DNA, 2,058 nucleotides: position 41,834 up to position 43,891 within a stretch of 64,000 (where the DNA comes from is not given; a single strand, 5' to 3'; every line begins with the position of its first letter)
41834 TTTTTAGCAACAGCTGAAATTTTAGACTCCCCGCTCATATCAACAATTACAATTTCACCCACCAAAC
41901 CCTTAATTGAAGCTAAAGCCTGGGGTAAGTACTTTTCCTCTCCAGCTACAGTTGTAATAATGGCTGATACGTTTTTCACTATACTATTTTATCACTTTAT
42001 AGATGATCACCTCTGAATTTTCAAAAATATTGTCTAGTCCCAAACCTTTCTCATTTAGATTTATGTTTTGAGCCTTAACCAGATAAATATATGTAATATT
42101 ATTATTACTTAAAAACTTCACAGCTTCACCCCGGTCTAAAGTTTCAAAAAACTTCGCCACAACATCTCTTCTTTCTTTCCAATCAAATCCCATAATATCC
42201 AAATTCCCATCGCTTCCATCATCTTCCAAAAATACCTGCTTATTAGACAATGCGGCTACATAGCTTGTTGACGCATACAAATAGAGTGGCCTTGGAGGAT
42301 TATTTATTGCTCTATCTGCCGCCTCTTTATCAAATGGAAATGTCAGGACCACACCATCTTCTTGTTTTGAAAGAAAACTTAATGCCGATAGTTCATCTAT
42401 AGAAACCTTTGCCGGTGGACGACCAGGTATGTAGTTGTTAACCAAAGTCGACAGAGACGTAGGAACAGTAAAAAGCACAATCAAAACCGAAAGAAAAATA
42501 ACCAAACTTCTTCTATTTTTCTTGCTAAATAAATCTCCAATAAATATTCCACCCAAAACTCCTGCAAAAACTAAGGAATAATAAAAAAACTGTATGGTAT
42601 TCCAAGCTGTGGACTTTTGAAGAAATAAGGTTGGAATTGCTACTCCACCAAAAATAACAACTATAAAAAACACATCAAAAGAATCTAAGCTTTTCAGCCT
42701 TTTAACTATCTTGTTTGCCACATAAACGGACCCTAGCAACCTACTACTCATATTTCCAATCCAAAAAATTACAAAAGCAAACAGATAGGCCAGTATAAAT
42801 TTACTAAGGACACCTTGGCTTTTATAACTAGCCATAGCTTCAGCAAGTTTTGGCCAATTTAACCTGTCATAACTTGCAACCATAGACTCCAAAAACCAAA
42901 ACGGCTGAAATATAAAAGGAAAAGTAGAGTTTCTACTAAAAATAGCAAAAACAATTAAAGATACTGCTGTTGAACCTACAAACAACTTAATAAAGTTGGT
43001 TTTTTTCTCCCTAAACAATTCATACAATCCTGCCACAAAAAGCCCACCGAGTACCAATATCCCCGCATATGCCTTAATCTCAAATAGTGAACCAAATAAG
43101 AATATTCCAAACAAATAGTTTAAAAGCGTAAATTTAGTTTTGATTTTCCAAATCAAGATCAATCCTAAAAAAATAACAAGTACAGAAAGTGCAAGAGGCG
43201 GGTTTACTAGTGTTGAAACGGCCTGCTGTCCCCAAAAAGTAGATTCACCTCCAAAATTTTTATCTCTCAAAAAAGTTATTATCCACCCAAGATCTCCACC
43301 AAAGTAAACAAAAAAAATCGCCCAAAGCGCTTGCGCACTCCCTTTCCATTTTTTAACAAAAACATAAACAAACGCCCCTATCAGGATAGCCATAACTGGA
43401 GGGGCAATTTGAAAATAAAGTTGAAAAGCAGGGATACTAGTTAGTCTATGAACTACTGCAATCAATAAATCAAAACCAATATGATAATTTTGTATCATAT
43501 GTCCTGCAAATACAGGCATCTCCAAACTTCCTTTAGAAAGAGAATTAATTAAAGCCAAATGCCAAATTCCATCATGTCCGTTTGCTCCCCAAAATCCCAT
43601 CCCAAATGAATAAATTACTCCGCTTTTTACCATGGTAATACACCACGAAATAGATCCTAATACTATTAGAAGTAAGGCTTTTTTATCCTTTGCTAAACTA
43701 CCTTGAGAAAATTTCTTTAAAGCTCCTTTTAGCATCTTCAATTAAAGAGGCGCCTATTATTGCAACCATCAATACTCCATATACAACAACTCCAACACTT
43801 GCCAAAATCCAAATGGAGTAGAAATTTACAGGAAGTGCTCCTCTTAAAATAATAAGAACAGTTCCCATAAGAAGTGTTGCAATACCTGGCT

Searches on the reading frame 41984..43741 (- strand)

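Call 11: search_protein_families(library=pfam, proteins=[window:41984-43741:-], max_evalue=0.01)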
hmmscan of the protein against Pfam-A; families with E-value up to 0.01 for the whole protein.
window:41984-43741:- (585 aa): 0 families

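Call 80: search_protein_families(library=pfam, proteins=[window:41984-43741:-], max_evalue=5)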
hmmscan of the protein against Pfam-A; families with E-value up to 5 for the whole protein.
window:41984-43741:- (585 aa): 2 families
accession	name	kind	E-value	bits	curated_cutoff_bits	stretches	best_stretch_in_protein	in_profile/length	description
PF19629.4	DUF6133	-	0.062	13.9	27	1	229-245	31-47/65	Family of unknown function (DUF6133)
PF08592.16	Anthrone_oxy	-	4.5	8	27.3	0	110-153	9-53/106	Anthrone oxygenase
